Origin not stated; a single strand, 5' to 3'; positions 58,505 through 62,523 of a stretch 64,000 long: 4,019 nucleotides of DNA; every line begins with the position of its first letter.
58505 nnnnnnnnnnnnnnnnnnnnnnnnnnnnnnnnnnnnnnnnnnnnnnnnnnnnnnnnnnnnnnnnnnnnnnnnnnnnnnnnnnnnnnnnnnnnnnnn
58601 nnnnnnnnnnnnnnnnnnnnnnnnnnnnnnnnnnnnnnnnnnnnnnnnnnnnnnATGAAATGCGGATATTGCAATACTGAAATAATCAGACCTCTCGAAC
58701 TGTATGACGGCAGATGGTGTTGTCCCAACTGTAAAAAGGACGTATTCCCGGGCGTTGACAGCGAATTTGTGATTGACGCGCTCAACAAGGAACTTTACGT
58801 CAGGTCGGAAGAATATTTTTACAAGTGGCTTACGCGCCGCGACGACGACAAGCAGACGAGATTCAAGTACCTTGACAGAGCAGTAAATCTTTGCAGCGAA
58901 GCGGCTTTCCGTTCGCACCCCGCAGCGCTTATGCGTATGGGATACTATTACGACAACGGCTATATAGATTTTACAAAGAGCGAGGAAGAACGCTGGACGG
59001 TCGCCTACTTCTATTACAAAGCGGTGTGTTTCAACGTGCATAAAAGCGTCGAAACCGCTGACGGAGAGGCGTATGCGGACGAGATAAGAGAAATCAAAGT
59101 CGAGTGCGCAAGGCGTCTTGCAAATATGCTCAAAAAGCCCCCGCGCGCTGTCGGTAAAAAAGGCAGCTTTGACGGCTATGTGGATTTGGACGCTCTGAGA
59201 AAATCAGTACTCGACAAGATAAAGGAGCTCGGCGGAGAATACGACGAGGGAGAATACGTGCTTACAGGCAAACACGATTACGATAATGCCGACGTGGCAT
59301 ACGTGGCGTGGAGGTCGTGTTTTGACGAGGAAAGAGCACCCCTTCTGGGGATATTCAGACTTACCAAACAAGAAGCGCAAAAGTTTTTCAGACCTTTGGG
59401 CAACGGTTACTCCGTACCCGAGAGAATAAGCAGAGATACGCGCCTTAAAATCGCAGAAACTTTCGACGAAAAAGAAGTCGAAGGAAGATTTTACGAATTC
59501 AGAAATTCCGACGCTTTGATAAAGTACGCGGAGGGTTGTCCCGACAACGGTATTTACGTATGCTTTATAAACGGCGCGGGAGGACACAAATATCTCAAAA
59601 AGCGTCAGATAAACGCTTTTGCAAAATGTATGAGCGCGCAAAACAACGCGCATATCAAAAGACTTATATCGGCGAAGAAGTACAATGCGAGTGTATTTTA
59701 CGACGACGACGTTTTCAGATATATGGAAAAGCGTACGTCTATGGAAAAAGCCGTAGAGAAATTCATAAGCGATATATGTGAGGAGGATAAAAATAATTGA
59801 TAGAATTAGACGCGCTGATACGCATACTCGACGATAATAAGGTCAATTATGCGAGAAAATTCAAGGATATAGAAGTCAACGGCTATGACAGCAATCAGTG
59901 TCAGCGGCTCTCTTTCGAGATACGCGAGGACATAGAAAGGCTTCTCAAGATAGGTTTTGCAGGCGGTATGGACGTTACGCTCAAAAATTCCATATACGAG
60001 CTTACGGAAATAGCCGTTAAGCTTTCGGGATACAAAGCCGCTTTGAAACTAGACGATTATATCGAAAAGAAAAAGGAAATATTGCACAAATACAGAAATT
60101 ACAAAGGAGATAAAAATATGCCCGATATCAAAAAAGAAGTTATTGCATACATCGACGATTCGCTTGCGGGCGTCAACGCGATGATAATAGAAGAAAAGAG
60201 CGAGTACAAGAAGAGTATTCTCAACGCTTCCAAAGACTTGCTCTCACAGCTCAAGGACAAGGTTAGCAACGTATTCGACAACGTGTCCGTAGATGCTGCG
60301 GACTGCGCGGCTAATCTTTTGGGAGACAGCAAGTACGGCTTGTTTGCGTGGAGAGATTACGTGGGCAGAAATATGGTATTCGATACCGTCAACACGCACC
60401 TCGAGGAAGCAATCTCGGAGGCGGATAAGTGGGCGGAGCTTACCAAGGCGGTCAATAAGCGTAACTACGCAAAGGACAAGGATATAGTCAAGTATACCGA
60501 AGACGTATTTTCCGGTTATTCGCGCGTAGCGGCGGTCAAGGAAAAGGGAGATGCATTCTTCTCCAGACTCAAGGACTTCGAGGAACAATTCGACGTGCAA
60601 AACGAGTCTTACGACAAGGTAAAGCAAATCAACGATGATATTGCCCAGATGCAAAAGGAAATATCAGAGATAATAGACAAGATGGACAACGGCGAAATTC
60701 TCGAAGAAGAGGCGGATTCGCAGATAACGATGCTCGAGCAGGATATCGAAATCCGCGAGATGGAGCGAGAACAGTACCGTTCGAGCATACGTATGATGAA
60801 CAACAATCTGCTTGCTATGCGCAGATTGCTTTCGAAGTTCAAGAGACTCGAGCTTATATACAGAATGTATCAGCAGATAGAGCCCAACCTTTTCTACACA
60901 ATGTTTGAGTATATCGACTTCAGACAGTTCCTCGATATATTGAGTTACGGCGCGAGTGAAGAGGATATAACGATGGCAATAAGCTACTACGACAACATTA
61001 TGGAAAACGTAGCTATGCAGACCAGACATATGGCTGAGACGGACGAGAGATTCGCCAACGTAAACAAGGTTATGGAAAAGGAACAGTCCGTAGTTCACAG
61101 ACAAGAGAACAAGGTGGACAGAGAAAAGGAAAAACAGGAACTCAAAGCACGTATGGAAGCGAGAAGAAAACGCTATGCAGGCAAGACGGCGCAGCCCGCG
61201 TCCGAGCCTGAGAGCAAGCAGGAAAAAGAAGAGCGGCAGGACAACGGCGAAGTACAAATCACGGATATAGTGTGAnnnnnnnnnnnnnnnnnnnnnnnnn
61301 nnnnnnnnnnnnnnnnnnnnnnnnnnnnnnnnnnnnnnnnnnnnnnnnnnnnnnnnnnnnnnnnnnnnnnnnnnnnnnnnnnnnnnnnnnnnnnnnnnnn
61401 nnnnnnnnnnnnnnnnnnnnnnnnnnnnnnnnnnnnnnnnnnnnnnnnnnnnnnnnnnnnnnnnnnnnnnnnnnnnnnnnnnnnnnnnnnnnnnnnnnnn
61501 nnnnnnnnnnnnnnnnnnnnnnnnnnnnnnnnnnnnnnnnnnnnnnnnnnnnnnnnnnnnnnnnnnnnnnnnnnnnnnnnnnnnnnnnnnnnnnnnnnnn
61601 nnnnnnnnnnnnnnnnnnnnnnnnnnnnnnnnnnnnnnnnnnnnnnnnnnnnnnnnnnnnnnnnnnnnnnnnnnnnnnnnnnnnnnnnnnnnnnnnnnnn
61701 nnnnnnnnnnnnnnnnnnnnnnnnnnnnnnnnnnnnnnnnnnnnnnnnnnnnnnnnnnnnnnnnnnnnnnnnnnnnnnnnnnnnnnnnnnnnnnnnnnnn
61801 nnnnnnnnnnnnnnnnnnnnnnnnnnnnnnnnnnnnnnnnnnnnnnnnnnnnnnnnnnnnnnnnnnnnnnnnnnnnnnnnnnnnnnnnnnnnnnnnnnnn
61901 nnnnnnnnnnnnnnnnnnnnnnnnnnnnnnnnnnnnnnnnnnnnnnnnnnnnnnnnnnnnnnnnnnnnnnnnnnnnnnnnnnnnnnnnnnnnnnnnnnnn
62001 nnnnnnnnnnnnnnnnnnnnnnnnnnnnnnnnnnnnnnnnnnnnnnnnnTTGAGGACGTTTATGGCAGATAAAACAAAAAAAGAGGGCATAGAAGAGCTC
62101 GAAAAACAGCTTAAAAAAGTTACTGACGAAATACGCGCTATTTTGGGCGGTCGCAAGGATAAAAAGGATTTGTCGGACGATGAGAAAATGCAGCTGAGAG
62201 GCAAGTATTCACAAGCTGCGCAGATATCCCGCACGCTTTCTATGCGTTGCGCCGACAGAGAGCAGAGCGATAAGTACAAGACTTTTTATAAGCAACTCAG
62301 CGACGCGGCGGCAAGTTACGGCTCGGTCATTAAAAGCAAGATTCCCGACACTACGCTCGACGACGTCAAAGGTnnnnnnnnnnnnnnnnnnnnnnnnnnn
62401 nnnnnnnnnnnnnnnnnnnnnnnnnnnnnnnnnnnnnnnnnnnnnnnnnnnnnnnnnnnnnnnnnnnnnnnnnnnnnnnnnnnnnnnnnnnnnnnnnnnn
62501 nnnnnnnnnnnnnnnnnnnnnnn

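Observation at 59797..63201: Possible bacterial ESCRT-III/Vps4-like module: two coiled-coil proteins followed by a MIT-like-domain AAA+ ATPase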

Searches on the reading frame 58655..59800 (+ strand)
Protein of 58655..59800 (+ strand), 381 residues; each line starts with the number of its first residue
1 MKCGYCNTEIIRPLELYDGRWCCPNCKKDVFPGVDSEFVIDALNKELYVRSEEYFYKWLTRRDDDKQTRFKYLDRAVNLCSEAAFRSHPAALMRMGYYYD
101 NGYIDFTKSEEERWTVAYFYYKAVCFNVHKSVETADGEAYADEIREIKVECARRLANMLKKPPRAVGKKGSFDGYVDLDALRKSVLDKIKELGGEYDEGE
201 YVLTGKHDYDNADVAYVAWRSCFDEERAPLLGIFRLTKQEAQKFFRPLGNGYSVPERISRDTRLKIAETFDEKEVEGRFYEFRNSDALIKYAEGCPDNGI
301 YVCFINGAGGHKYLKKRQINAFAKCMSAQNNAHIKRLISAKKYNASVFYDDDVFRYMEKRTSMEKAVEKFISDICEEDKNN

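Call 3: search_protein_families(library=pfam, proteins=[window:58655-59800:+], max_evalue=0.1)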
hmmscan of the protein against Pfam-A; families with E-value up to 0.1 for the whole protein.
window:58655-59800:+ (381 aa): 0 families

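Call 6: search_protein_families(library=padloc, proteins=[window:58655-59800:+], max_evalue=0.01)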
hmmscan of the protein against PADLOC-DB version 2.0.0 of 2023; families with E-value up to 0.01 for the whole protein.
window:58655-59800:+ (381 aa): 0 families

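Call 7: search_protein_families(library=ncbifam, proteins=[window:58655-59800:+], max_evalue=0.01)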
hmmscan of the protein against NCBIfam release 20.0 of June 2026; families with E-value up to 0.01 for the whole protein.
window:58655-59800:+ (381 aa): 0 families

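Call 66: search_protein_families(library=phrogs, proteins=[window:58655-59800:+], max_evalue=0.01)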
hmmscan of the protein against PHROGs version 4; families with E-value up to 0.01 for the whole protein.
window:58655-59800:+ (381 aa): 0 families
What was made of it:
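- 58655..59800 (+): gene 5: p381, an orphan protein with an N-terminal CxxC...CxxC zinc-ribbon-like motif. No family hit (calls 3, 6, 7, 66).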

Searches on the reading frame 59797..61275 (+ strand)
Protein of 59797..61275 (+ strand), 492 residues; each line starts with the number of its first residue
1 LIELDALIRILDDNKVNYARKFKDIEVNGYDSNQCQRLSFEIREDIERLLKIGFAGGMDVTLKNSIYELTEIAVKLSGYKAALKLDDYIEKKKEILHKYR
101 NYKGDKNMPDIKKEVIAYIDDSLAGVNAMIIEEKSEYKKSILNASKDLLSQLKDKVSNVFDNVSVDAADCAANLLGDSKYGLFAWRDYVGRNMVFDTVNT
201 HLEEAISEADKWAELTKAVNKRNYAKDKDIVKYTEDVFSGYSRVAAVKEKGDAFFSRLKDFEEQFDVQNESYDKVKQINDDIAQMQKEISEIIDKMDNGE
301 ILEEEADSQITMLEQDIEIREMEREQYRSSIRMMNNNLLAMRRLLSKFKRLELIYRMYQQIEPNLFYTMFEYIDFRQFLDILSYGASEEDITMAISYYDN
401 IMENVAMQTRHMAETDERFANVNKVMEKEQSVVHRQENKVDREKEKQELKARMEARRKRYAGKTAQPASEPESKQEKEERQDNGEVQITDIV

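Call 3: search_protein_families(library=pfam, proteins=[window:59797-61275:+], max_evalue=0.1)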
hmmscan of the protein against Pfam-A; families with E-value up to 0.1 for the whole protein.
window:59797-61275:+ (492 aa): 2 families
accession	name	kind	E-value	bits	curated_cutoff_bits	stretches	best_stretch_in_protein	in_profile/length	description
PF24611.2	Spectrin_Anc-1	-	0.018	15.7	33.2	1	253-298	67-112/115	Nuclear anchorage protein 1, spectrin-like repeat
PF10158.14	LOH1CR12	-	0.034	14.7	24.7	1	243-304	57-119/131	Tumour suppressor protein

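Call 6: search_protein_families(library=padloc, proteins=[window:59797-61275:+], max_evalue=0.01)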
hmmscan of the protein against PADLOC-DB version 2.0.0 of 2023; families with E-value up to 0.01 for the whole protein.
window:59797-61275:+ (492 aa): 2 families
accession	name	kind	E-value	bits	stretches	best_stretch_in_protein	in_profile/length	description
PDLC03924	MkoC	-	0.0058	12.7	0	209-447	340-576/1136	-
PDLC03243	MTase_II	-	0.0089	13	0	399-461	213-275/377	Type II methyltransferase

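Call 7: search_protein_families(library=ncbifam, proteins=[window:59797-61275:+], max_evalue=0.01)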
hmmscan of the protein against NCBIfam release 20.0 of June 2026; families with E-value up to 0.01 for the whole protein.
window:59797-61275:+ (492 aa): 0 families

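Call 11: search_solved_structures(query=window:59797-61275:+, max_evalue=10)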
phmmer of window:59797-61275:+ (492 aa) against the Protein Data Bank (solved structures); distinct sequences matched with E-value up to 10: 0.

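Call 66: search_protein_families(library=phrogs, proteins=[window:59797-61275:+], max_evalue=0.01)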
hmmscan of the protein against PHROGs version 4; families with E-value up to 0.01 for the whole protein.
window:59797-61275:+ (492 aa): 0 families

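Call 86: search_solved_structures(query=A5, max_evalue=10)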
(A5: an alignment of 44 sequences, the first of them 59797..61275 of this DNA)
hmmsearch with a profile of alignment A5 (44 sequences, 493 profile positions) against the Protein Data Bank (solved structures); distinct sequences matched with E-value up to 10: 116 (the best 60 are shown).
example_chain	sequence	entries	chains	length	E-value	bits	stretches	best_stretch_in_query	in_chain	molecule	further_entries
9r1o_A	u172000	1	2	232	9.4e-08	34.1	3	267-335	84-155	sc-apCC-6-DPH-NR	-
5xg2_A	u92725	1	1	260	5.7e-05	24.9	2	252-341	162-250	Chromosome partition protein Smc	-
8qad_A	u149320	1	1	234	0.00018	23.3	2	267-389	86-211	sc-apCC-6-LLIA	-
5uae_A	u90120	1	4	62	0.0002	23.2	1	275-331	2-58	Putative integrase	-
6ocu_B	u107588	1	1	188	0.00028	22.6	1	307-434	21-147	Phosphatidylinositol 3-kinase regulatory subunit alpha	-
2dq3_A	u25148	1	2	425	0.00039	22.2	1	242-335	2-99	Seryl-tRNA synthetase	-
4kis_A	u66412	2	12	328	0.00054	21.7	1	273-343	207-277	Putative integrase [Bacteriophage A118] | A118 serine integrase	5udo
6dnw_A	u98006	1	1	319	0.00065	21.5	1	273-343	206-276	Putative integrase [Bacteriophage A118]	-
5nfd_A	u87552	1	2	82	0.0007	21.4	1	266-339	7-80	Kinesin-like protein KIF21A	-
5ubt_B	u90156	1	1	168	0.00076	21.2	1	307-434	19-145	Phosphatidylinositol 3-kinase regulatory subunit alpha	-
5vlr_B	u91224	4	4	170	0.00078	21.2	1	307-434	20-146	Phosphatidylinositol 3-kinase regulatory subunit alpha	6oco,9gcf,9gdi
5dxh_B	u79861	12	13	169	0.00078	21.2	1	307-434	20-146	Phosphatidylinositol 3-kinase regulatory subunit alpha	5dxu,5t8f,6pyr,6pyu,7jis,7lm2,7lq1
6g6w_B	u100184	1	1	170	0.00079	21.2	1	307-434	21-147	Phosphatidylinositol 3-kinase regulatory subunit alpha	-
9l3r_B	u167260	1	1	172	0.00099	20.9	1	307-434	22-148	Phosphatidylinositol 3-kinase regulatory subunit alpha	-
5d3a_A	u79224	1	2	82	0.0012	20.5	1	266-339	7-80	Kinesin-like protein KIF21A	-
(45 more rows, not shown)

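Call 87: search_protein_families(library=pfam, alignment_id=A5, max_evalue=10)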
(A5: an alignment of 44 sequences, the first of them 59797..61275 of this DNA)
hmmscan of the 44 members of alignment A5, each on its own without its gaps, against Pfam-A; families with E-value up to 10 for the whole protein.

A. member 1, window:59797-61275:+ (492 aa): 7 families
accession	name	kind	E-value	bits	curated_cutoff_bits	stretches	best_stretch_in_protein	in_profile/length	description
PF24611.2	Spectrin_Anc-1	-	0.018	15.7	33.2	1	253-298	67-112/115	Nuclear anchorage protein 1, spectrin-like repeat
PF10158.14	LOH1CR12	-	0.034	14.7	24.7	1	243-304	57-119/131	Tumour suppressor protein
PF22516.1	PreP_C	-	1.3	9.1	27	1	241-331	53-143/173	PreP C-terminal domain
PF05531.17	NPV_P10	-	1.8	9.6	29.8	1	244-294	13-63/75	Nucleopolyhedrovirus P10 protein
PF01322.25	Cytochrom_C_2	-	1.9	9.9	26.5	0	191-290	6-107/121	Cytochrome C'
PF05120.17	GvpG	-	2.7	8.6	30.6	1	276-318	24-66/67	Gas vesicle protein G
PF03908.18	Sec20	-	4.2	7.8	27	1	394-440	20-66/92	Sec20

B. families by the number of members that match (of 44 scanned): 198 families (the first 25 are shown)
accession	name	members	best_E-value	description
PF06103.16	DUF948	4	0.54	Bacterial protein of unknown function (DUF948)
PF07739.18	TipAS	4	0.76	TipAS antibiotic-recognition domain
PF09787.14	Golgin_A5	3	0.00021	Golgin subfamily A member 5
PF23202.1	PAH_ZNF598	3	0.00079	ZNF598 PAH domain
PF13863.11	DUF4200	3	0.0054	Domain of unknown function (DUF4200)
PF06419.17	COG6_N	3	0.0057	Conserved oligomeric complex COG6, N-terminal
PF08700.17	VPS51_Exo84_N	3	0.022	Vps51/EXO84/COG1 N-terminal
PF10158.14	LOH1CR12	3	0.034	Tumour suppressor protein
PF06657.18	Cep57_MT_bd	3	0.16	Centrosome microtubule-binding domain of Cep57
PF05531.17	NPV_P10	3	0.19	Nucleopolyhedrovirus P10 protein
PF07889.17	DUF1664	3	1.2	Protein of unknown function (DUF1664)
PF07946.19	CCDC47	2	0.0039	PAT complex subunit CCDC47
PF05120.17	GvpG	2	0.0098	Gas vesicle protein G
PF11559.13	ADIP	2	0.013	Afadin- and alpha -actinin-Binding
PF24611.2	Spectrin_Anc-1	2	0.018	Nuclear anchorage protein 1, spectrin-like repeat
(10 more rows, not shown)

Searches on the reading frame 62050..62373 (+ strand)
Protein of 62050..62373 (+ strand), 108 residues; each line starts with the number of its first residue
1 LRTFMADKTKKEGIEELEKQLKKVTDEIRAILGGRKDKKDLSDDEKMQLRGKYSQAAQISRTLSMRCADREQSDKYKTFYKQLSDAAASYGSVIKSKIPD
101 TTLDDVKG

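Call 34: search_solved_structures(query=window:62050-62373:+, max_evalue=10)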
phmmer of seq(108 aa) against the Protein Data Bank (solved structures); distinct sequences matched with E-value up to 10: 3.
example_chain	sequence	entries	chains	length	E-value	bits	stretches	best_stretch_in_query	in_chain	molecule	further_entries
8a3k_UNK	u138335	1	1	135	0.071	16.9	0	12-37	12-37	sc-apCC-4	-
7sax_C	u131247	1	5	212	0.27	15.1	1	23-95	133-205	GldL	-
6gsm_j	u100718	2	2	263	3.4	11.5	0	9-29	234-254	Eukaryotic translation initiation factor 2 subunit alpha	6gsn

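Call 63: search_solved_structures(query=A4, max_evalue=10)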
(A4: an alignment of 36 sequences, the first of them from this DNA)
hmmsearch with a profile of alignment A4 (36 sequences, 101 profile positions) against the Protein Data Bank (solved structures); distinct sequences matched with E-value up to 10: 26.
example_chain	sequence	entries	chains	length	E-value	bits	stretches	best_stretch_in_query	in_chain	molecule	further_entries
5z7q_A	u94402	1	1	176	0.11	15.9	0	65-98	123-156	Flagellin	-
6z35_A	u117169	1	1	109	0.19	15.1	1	10-38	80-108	Maquette 2-1ip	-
5tgw_A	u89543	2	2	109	0.2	15.1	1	10-38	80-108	PS1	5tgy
9d01_A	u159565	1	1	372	0.25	14.7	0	16-68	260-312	a-iTHR-201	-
2djv_A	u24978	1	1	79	0.34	14.3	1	10-52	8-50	Methionyl-tRNA synthetase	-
7wbn_A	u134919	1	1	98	0.65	13.4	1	6-39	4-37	RevCC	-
7zma_A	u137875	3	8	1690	0.69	13.4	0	12-58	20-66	Putative polyketide synthase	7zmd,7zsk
1n1c_A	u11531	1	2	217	0.8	13.1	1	19-44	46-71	TorA specific chaperone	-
8qae_A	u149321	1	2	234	1.1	12.6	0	11-59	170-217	sc-apCC-6-SLLA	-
1htm_B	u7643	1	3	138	1.2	12.6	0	14-94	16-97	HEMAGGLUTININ HA2 CHAIN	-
1qu1_A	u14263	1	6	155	1.7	12.1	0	12-94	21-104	PROTEIN (INFLUENZA RECOMBINANT HA2 CHAIN)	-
7qca_LHH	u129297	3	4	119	2.5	11.6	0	13-88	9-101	Ribosomal L29 protein | Ribosomal L29 protein (Fragment),Ribosomal L29 protein (Fragment),Ribosomal L29 protein (F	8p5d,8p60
3eym_B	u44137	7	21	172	2.7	11.5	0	12-94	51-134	Hemagglutinin HA2 chain | X-31 Influenza Haemagglutinin HA2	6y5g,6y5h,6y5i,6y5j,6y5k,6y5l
4we4_B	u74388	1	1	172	2.7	11.4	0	12-94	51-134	Hemagglutinin HA2 chain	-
6wf0_B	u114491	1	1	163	2.8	11.4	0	13-94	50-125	Hemagglutinin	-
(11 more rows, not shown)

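Call 64: search_protein_families(library=pfam, alignment_id=A4, max_evalue=10)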
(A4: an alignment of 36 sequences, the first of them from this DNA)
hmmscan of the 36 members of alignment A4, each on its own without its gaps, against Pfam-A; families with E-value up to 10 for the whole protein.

A. member 1, seq(98 aa): 8 families
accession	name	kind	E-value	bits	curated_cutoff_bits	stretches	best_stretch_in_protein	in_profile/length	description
PF17078.10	SHE3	-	0.0026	17.9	30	1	8-97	38-124/228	SWI5-dependent HO expression protein 3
PF18928.5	DUF5677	-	0.045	14.3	27.1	1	13-86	83-147/166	Family of unknown function (DUF5677)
PF10303.14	DUF2408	-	0.05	14.6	25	1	8-85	30-112/130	Protein of unknown function (DUF2408)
PF20769.2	YPEB_N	-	0.06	13.7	27.3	1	12-64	69-121/136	YpeB N-terminal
PF11304.13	DUF3106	-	0.065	14.2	24.3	1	7-85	23-96/104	Protein of unknown function (DUF3106)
PF24783.1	FANCA_arcN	-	0.088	12.9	27.2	1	1-57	13-65/235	FANCA arcN subdomain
PF22905.2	Hydro_N_hd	-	0.093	13.1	27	1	7-57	113-165/195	Hydrolase N-terminal helical domain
PF14282.11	FlxA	-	0.13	12.9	26.3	1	8-60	13-59/101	FlxA-like protein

B. families by the number of members that match (of 36 scanned): 106 families (the first 25 are shown)
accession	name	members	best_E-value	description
PF11044.13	TMEMspv1-c74-12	4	0.023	Plectrovirus spv1-c74 ORF 12 transmembrane protein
PF14282.11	FlxA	4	0.12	FlxA-like protein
PF22905.2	Hydro_N_hd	3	0.0034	Hydrolase N-terminal helical domain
PF16752.10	TBCC_N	3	0.04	Tubulin-specific chaperone C N-terminal domain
PF11727.13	ISG65-75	3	0.048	Invariant surface glycoprotein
PF02403.27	Seryl_tRNA_N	3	0.083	Seryl-tRNA synthetase N-terminal domain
PF06005.17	ZapB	3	0.14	Cell division protein ZapB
PF12732.12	YtxH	3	0.34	YtxH-like protein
PF17078.10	SHE3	2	0.0026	SWI5-dependent HO expression protein 3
PF01466.24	Skp1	2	0.0085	Skp1 family, dimerisation domain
PF24610.1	DUF7623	2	0.0093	Domain of unknown function (DUF7623)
PF10303.14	DUF2408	2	0.012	Protein of unknown function (DUF2408)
PF20769.2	YPEB_N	2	0.013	YpeB N-terminal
PF23929.1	DUF7267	2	0.043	Family of unknown function (DUF7267)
PF00874.25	PRD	2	0.055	PRD domain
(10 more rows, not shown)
